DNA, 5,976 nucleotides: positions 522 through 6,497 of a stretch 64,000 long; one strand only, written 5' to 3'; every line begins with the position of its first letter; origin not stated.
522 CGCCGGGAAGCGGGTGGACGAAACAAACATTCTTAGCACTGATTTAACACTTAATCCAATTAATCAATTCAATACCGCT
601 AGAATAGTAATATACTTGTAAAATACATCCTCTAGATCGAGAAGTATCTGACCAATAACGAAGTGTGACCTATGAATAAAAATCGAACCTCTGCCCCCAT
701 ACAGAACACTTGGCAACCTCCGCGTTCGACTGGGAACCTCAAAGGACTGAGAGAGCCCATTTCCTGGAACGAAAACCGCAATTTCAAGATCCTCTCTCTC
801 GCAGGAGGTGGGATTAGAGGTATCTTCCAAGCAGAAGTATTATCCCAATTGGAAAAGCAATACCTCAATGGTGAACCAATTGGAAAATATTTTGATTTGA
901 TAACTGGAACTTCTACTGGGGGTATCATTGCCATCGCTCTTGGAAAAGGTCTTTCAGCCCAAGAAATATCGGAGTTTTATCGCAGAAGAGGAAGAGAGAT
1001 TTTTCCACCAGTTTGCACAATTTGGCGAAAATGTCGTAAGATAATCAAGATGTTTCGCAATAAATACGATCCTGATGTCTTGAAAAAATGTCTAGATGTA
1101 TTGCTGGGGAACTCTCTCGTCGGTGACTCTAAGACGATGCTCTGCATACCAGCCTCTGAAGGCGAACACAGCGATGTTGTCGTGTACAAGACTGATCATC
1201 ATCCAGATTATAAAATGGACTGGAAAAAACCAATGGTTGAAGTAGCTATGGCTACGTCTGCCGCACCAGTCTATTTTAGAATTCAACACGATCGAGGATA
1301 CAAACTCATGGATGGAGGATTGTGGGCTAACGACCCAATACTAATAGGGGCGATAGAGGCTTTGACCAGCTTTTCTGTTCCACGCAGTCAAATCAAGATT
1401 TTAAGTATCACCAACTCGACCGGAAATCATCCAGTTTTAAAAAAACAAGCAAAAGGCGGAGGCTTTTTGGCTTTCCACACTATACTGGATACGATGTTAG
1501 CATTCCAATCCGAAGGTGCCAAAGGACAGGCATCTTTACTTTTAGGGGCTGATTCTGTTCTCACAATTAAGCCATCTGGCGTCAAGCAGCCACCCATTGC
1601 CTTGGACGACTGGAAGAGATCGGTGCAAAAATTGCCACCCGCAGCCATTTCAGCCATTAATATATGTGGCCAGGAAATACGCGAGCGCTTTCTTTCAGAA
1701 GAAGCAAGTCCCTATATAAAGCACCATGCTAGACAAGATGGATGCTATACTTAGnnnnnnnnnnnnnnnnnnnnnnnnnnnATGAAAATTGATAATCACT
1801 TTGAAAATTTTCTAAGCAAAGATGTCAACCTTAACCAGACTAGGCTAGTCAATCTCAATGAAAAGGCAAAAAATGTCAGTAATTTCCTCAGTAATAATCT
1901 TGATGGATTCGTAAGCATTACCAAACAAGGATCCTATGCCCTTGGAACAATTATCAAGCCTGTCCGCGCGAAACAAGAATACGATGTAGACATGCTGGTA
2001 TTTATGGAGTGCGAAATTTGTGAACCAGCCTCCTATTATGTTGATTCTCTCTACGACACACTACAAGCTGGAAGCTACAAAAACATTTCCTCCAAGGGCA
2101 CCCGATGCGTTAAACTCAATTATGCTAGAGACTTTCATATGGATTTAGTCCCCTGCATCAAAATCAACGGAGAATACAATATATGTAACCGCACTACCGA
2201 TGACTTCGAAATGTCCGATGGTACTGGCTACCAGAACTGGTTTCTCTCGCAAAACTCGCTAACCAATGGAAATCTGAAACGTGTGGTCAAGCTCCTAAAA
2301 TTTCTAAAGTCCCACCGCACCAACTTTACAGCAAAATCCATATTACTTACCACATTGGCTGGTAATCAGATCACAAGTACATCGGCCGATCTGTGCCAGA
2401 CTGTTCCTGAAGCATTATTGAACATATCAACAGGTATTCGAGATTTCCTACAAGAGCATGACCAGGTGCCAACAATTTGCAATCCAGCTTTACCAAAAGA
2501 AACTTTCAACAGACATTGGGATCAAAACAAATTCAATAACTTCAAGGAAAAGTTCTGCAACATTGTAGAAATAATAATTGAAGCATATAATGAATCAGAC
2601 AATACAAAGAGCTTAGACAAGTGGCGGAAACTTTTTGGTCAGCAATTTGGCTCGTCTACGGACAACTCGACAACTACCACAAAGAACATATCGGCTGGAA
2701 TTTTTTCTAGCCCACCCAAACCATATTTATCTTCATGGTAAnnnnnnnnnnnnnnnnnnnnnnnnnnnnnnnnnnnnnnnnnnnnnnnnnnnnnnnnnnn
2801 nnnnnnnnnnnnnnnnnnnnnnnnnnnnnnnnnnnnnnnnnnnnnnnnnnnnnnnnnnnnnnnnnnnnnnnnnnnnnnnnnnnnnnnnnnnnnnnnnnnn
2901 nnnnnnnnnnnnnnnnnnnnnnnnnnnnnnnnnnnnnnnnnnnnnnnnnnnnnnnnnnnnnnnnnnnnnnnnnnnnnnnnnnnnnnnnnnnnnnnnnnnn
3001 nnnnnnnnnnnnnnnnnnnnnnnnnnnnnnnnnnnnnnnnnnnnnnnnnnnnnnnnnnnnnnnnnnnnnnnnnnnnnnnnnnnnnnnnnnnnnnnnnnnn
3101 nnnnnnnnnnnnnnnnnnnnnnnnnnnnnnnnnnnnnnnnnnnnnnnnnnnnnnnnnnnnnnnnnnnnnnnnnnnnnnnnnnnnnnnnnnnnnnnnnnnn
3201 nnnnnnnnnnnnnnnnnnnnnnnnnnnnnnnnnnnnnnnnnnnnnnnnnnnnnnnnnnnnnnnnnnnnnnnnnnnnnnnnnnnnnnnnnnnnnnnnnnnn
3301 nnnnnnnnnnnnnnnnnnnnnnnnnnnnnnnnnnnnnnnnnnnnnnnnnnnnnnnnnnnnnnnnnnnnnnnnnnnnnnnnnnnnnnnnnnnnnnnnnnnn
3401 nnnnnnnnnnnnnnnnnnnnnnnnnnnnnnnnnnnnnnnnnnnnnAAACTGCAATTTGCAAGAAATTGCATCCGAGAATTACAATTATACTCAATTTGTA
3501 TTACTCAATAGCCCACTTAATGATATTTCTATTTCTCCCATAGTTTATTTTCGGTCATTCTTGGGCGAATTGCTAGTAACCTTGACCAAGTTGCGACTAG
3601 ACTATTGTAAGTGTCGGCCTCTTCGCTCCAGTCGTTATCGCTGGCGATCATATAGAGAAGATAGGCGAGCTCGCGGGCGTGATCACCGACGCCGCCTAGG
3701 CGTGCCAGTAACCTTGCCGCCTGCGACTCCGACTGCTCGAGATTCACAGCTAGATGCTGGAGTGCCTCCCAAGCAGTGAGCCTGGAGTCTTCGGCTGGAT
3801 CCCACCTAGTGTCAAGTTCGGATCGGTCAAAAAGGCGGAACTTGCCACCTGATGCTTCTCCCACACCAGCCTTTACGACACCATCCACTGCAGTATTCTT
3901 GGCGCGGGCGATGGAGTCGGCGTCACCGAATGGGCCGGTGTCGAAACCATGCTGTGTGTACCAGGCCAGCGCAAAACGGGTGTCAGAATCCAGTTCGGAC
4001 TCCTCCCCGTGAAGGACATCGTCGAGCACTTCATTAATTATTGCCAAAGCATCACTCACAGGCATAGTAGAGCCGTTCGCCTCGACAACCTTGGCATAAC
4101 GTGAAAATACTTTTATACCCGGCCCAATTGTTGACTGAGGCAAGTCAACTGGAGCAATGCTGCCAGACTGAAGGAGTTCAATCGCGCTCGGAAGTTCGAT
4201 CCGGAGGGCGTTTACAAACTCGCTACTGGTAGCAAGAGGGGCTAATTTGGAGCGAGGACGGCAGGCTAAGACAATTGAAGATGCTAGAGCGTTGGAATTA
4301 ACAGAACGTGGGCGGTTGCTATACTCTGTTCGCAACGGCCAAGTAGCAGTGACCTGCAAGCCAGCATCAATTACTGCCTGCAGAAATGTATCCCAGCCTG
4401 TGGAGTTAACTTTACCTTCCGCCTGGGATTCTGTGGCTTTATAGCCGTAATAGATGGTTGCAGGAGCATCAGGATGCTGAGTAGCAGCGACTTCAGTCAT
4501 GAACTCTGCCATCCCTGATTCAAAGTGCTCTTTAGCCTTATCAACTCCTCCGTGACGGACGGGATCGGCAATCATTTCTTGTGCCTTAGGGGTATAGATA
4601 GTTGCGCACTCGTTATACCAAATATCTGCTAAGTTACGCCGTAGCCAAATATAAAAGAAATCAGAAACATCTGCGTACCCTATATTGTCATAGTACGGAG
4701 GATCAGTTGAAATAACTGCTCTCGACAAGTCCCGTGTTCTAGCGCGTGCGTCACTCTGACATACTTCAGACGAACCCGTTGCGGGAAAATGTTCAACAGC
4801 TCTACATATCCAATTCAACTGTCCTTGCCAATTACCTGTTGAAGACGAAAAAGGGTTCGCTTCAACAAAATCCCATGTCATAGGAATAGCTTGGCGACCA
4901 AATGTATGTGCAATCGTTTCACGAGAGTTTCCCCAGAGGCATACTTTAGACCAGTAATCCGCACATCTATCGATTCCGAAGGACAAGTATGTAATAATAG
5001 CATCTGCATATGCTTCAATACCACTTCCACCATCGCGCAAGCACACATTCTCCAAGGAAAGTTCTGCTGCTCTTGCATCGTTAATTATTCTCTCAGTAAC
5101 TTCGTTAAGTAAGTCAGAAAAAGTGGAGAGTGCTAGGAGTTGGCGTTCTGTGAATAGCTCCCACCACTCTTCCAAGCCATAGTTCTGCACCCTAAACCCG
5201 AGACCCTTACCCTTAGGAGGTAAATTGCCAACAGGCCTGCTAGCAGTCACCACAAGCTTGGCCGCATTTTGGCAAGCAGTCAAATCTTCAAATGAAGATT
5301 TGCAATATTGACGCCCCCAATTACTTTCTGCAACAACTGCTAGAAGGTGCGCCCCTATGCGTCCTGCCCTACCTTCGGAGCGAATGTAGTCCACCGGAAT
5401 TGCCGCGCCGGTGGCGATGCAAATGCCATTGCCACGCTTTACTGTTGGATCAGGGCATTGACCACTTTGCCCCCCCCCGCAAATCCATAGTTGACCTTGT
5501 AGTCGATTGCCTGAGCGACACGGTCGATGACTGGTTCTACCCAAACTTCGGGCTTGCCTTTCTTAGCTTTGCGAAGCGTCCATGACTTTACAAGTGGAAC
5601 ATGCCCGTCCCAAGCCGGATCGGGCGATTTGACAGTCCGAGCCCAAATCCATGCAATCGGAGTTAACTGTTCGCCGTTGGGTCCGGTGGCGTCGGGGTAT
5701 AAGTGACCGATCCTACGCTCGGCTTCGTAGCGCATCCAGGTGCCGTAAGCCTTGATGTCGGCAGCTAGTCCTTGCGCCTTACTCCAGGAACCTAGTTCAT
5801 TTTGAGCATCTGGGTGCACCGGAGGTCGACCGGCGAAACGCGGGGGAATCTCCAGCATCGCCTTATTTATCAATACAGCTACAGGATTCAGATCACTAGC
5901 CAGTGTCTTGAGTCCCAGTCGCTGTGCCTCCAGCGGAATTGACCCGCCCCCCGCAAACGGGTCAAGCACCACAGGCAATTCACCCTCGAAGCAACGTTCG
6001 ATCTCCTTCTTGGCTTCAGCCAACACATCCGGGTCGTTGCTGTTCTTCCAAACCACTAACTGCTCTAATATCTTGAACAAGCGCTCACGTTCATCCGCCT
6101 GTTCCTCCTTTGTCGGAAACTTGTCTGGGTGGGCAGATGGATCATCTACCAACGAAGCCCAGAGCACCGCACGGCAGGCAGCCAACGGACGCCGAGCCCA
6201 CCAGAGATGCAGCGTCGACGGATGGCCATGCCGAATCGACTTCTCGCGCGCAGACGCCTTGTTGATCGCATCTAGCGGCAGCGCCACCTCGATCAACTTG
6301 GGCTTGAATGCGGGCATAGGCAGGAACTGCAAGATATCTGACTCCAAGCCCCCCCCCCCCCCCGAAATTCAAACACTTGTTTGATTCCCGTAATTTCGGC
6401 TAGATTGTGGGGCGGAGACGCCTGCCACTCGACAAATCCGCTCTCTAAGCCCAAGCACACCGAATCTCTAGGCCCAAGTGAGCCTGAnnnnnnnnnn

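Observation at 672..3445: CBASS-like operon with a non-canonical third gene (patatin, CD-NTase-like, SEC-C protein)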

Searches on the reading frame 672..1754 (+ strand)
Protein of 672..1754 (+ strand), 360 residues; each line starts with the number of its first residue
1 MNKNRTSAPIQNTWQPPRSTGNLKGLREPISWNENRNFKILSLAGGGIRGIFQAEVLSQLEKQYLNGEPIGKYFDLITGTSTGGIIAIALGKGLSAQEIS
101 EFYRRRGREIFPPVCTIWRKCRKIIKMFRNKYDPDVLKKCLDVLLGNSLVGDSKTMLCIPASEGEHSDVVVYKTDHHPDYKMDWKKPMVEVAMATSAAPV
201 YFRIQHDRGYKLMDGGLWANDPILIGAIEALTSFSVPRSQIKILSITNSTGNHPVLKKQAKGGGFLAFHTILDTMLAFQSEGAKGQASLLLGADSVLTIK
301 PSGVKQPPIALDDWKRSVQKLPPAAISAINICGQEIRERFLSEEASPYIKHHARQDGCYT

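Call 3: search_protein_families(library=pfam, proteins=[window:672-1754:+], max_evalue=0.1)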
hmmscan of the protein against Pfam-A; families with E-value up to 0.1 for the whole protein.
window:672-1754:+ (360 aa): 1 family
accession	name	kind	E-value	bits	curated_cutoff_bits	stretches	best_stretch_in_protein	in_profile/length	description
PF01734.28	Patatin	-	9.7e-28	98.1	27.7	1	41-224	1-188/191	Patatin-like phospholipase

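Call 4: search_protein_families(library=padloc, proteins=[window:672-1754:+], max_evalue=0.1)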
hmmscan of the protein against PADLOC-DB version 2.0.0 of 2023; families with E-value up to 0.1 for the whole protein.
window:672-1754:+ (360 aa): 4 families
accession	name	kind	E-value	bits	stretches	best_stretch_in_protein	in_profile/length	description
PDLC00757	Effector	-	2.4e-102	340.7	1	31-354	3-326/331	Phospholipase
PDLC00758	Effector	-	1.1e-86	289.1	1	34-344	2-323/331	Phospholipase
PDLC00756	Effector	-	1.4e-37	127.5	1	89-317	2-232/280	Phospholipase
PDLC00755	Effector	-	2.4e-23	80.7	1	33-260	6-226/311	Phospholipase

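Call 5: search_protein_families(library=ncbifam, proteins=[window:672-1754:+], max_evalue=0.1)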
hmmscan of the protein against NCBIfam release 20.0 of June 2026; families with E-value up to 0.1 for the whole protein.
window:672-1754:+ (360 aa): 4 families
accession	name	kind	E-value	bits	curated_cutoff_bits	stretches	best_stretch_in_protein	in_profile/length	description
NF041079.1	CBASS_lipase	equivalog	5e-74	249.4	200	1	38-321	1-284/317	CBASS cGAMP-activated phospholipase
NF053870.1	DS2_1_antiphage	equivalog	1.7e-22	80.1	400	1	39-261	1-216/299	anti-phage phospholipase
TIGR03607.1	TIGR03607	subfamily_domain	0.0092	15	262.45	0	74-96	64-86/732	patatin-like protein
NF047460.1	blaOXA-1258_like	exception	0.028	13.7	600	1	164-215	96-148/279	OXA-1258 family class D beta-lactamase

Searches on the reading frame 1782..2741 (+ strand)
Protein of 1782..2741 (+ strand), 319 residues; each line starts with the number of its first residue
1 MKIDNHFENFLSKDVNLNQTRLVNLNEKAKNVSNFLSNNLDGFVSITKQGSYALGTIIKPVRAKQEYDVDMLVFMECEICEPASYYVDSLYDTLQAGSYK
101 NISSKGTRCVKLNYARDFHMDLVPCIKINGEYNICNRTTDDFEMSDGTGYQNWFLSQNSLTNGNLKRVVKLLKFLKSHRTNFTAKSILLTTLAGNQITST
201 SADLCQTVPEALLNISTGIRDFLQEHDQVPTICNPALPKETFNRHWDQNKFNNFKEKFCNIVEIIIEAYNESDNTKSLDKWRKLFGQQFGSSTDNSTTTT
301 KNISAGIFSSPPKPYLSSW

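Call 3: search_protein_families(library=pfam, proteins=[window:1782-2741:+], max_evalue=0.1)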
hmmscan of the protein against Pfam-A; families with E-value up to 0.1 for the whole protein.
window:1782-2741:+ (319 aa): 2 families
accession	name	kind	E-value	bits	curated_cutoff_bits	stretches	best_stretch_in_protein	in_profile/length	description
PF18144.7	SMODS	-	1.7e-28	100.3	26.5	1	1-158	1-164/164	Second Messenger Oligonucleotide or Dinucleotide Synthetase domain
PF21654.3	DncV-like_NTFase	-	1.7e-11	45.3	24.9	1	46-122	3-87/90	Cyclic GMP-AMP synthase DncV-like, nucleotidyltransferase domain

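Call 4: search_protein_families(library=padloc, proteins=[window:1782-2741:+], max_evalue=0.1)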
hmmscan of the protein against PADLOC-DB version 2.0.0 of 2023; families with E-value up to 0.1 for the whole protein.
window:1782-2741:+ (319 aa): 44 families (the best 25 are shown)
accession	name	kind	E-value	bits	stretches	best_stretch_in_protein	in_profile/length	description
PDLC00793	Cyclase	-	3.7e-95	317.8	1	1-302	1-310/462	oligonucleotide-cyclase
PDLC00787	Cyclase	-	7.5e-89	296.3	1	1-301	1-312/333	oligonucleotide-cyclase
PDLC00798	Cyclase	-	1.2e-51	174.2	1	1-307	1-313/344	oligonucleotide-cyclase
PDLC00780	Cyclase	-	7.1e-42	141.9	2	11-159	16-184/388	oligonucleotide-cyclase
PDLC00774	Cyclase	-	1.2e-37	127.8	1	3-302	4-298/316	oligonucleotide-cyclase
PDLC00815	Cyclase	-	1.7e-34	117.6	2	11-165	19-182/393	oligonucleotide-cyclase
PDLC00773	Cyclase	-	7.1e-34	115.9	1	25-301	24-306/334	oligonucleotide-cyclase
PDLC00770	Cyclase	-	1.1e-30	105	2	11-131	15-145/509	oligonucleotide-cyclase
PDLC00822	Cyclase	-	1.3e-30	105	2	134-303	186-356/375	oligonucleotide-cyclase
PDLC00816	Cyclase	-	1.5e-30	104.6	2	11-159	21-179/542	oligonucleotide-cyclase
PDLC00824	Cyclase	-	2.1e-26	90.8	1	9-298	16-322/466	oligonucleotide-cyclase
PDLC00795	Cyclase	-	6.8e-24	82.6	1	1-306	2-332/340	oligonucleotide-cyclase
PDLC00823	Cyclase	-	8.4e-21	72.8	1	3-290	5-282/285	oligonucleotide-cyclase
PDLC00783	Cyclase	-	1.2e-20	71.8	1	3-301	4-321/349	oligonucleotide-cyclase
PDLC00778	Cyclase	-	6.7e-20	69.3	1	4-299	5-312/455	oligonucleotide-cyclase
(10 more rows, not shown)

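Call 5: search_protein_families(library=ncbifam, proteins=[window:1782-2741:+], max_evalue=0.1)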
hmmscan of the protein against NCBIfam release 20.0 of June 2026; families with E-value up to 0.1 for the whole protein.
window:1782-2741:+ (319 aa): 3 families
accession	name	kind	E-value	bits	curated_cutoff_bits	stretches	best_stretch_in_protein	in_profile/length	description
NF041078.1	cGAS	equivalog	2e-25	89.6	150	2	137-289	194-338/339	CBASS cGAMP synthase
NF041117.1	CBASS_cyclase_b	equivalog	4.1e-17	62.7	200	1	10-286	4-275/275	CBASS oligonucleotide cyclase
NF041116.1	CBASS_cyclase_a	equivalog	1.5e-14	53.9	200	1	6-289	3-317/317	CBASS oligonucleotide cyclase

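Call 7: search_solved_structures(query=window:1782-2741:+, max_evalue=0.01, show_alignments=1)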
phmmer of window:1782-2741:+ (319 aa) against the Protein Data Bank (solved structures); distinct sequences matched with E-value up to 0.01: 6.
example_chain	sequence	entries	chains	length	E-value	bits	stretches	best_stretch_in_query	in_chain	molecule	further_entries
8hsb_A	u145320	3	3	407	1.8e-11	47.1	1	14-159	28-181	CdnG | SmCdnG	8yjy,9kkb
9sa4_A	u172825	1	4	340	4.7e-10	42.4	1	49-302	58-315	CD-NTase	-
7ljo_A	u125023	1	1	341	6.5e-10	41.9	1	4-296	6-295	CD-NTase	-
9sa5_A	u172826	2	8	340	2e-09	40.3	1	49-302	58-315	CD-NTase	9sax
9woo_A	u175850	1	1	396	8.9e-07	31.6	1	46-127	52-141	Cyclic GMP-AMP synthase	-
7ljn_A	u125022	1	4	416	0.0011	21.5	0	40-125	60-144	CD-NTase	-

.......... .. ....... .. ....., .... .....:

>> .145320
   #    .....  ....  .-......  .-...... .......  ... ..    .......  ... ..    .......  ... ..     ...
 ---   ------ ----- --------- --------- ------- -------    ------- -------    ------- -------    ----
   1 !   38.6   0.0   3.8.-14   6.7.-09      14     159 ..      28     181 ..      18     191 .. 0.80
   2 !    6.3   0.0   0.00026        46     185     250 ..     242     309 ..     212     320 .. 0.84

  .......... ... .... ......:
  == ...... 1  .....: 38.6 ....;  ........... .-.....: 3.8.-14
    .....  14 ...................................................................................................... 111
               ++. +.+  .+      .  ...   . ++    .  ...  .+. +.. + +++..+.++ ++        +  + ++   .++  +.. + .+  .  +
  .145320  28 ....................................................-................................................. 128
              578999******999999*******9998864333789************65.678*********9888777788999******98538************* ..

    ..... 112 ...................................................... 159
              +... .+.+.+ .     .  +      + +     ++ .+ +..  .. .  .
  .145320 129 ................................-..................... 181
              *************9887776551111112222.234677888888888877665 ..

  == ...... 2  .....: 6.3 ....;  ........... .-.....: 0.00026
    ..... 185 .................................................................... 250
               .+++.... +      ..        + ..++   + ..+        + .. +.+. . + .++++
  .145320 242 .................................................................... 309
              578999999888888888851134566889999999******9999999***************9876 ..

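Call 46: search_solved_structures(query=A3, max_evalue=0.001, show_alignments=0)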
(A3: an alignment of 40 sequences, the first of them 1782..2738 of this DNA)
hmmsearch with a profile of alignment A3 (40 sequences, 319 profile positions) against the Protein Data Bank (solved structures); distinct sequences matched with E-value up to 0.001: 19.
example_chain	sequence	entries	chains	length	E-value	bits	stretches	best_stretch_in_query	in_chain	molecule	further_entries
8hsb_A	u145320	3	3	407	1.4e-23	86.7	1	11-158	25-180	CdnG | SmCdnG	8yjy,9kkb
9sa4_A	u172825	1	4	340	1.5e-23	86.7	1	29-298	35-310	CD-NTase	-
9sa5_A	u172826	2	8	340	1.1e-22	83.8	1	29-298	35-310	CD-NTase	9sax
9woo_A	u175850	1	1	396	1.2e-19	73.9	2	11-129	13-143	Cyclic GMP-AMP synthase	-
7ljo_A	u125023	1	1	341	1.3e-13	54.1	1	6-301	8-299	CD-NTase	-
6p80_A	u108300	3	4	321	1.5e-10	44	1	5-290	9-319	E. coli MS115-1 NucC | E. coli MS115-1 CdnC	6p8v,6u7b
8ysn_A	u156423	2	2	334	3.6e-08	36.2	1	48-299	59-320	Nucleotidyltransferase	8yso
7ljl_A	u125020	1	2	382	5.2e-08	35.6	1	136-291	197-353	Cyclic AMP-AMP-GMP synthase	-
7d48_A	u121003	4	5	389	5.5e-08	35.5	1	136-291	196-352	Cyclic AMP-AMP-GMP synthase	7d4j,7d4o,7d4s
7ljn_A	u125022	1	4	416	6.2e-08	35.4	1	47-126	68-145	CD-NTase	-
7to3_C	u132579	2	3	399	8.9e-08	34.9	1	136-291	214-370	Cyclic AMP-AMP-GMP synthase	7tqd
8ysc_A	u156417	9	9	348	1.4e-07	34.2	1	48-294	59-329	Nucleotidyltransferase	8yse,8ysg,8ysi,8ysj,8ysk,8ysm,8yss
8ysd_A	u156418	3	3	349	1.4e-07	34.2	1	48-294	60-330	Nucleotidyltransferase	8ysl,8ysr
7d4u_A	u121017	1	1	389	8.6e-06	28.3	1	136-291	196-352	Cyclic AMP-AMP-GMP synthase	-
7ljm_A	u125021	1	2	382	1e-05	28.1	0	137-293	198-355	CD-NTase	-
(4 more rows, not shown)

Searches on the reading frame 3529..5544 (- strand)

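Call 3: search_protein_families(library=pfam, proteins=[window:3529-5544:-], max_evalue=0.1)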
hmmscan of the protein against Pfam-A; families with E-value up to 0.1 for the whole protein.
window:3529-5544:- (671 aa): 0 families

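Call 4: search_protein_families(library=padloc, proteins=[window:3529-5544:-], max_evalue=0.1)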
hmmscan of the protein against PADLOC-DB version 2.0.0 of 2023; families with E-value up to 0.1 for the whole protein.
window:3529-5544:- (671 aa): 7 families
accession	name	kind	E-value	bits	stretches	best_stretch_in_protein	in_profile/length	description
PDLC00660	HmaB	-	1.5e-211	702.9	1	36-658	336-951/967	DNA-adenine methylase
PDLC00661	HmaB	-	2.8e-207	688.7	1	36-658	337-957/973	DNA-adenine methylase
PDLC03233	MTase_II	-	9.6e-25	85.2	1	134-493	353-707/731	Type II methyltransferase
PDLC03352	MTase_II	-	4.2e-21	72.5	1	124-310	412-601/1023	Type II methyltransferase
PDLC02189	DUF1156_MTase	-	2.6e-11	40.5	1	191-433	470-681/944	-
PDLC03314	MTase_II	-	5.7e-07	26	1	178-431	457-679/944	Type II methyltransferase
PDLC02541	PglX|PglXI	-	0.038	10.1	1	260-302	479-521/919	PglXI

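Call 5: search_protein_families(library=ncbifam, proteins=[window:3529-5544:-], max_evalue=0.1)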
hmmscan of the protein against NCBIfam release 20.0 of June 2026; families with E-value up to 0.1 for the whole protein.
window:3529-5544:- (671 aa): 1 family
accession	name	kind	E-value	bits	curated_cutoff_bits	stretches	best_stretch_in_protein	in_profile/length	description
NF042963.1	DUF1156_antiphage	equivalog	3.1e-17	62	1000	1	185-458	491-732/960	anti-phage-associated DUF1156 domain-containing protein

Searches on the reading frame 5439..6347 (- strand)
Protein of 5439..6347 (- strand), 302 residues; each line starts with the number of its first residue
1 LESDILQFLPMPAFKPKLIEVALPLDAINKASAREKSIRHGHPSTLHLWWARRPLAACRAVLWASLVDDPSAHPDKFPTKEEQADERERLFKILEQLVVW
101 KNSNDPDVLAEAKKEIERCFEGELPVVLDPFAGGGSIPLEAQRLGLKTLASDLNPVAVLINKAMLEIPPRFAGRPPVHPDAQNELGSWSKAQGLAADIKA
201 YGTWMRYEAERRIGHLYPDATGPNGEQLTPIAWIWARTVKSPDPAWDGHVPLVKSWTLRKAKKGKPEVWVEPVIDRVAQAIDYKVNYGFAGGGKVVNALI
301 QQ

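Call 3: search_protein_families(library=pfam, proteins=[window:5439-6347:-], max_evalue=0.1)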
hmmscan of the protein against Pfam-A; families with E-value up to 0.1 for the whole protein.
window:5439-6347:- (302 aa): 2 families
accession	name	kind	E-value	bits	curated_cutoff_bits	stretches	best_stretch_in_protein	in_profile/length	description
PF06634.17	DUF1156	-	2.7e-33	114.3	24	1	22-93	1-73/73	Protein of unknown function (DUF1156)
PF02086.21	MethyltransfD12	-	2e-05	24.9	22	1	113-166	9-63/253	D12 class N6 adenine-specific DNA methyltransferase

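Call 4: search_protein_families(library=padloc, proteins=[window:5439-6347:-], max_evalue=0.1)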
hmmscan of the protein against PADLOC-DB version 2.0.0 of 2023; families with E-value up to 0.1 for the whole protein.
window:5439-6347:- (302 aa): 22 families
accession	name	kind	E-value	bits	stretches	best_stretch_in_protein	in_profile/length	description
PDLC00660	HmaB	-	6.7e-102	340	1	17-281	10-317/967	DNA-adenine methylase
PDLC00661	HmaB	-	4.2e-100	334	1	17-285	9-320/973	DNA-adenine methylase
PDLC03233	MTase_II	-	7.3e-14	49.2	1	17-165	33-163/731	Type II methyltransferase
PDLC02189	DUF1156_MTase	-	1.3e-13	48.1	2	119-167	159-207/944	-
PDLC03352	MTase_II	-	2.1e-13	47.1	1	23-191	11-156/1023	Type II methyltransferase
PDLC03314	MTase_II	-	2.3e-07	27.3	1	115-161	155-201/944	Type II methyltransferase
PDLC03364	MTase_II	-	4.2e-06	24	1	125-164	60-99/380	Type II methyltransferase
PDLC03322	MTase_II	-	8.9e-06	22.8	1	122-163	63-104/446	Type II methyltransferase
PDLC03319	MTase_II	-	7.8e-05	19.7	1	126-167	26-67/503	Type II methyltransferase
PDLC03367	MTase_II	-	9.3e-05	18.9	1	126-165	44-83/633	Type II methyltransferase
PDLC03224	MTase_II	-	0.00012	19.2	1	126-163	96-133/481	Type II methyltransferase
PDLC03325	MTase_II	-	0.00064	16.6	1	126-166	94-134/426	Type II methyltransferase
PDLC03345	MTase_II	-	0.00067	16.1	1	127-167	52-92/581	Type II methyltransferase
PDLC03351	MTase_II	-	0.0063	13.7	1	126-158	149-181/348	Type II methyltransferase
PDLC03380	MTase_II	-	0.0064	13.7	1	126-164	59-97/393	Type II methyltransferase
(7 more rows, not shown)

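Call 5: search_protein_families(library=ncbifam, proteins=[window:5439-6347:-], max_evalue=0.1)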
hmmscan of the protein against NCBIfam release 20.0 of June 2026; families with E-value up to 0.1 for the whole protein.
window:5439-6347:- (302 aa): 2 families
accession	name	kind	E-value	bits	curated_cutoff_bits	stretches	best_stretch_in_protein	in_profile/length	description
NF042963.1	DUF1156_antiphage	equivalog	8.1e-17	60.6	1000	2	122-167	182-227/960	anti-phage-associated DUF1156 domain-containing protein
TIGR01177.1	TIGR01177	hypoth_equivalog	0.011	15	316.55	1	126-154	185-213/330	TIGR01177 family methyltransferase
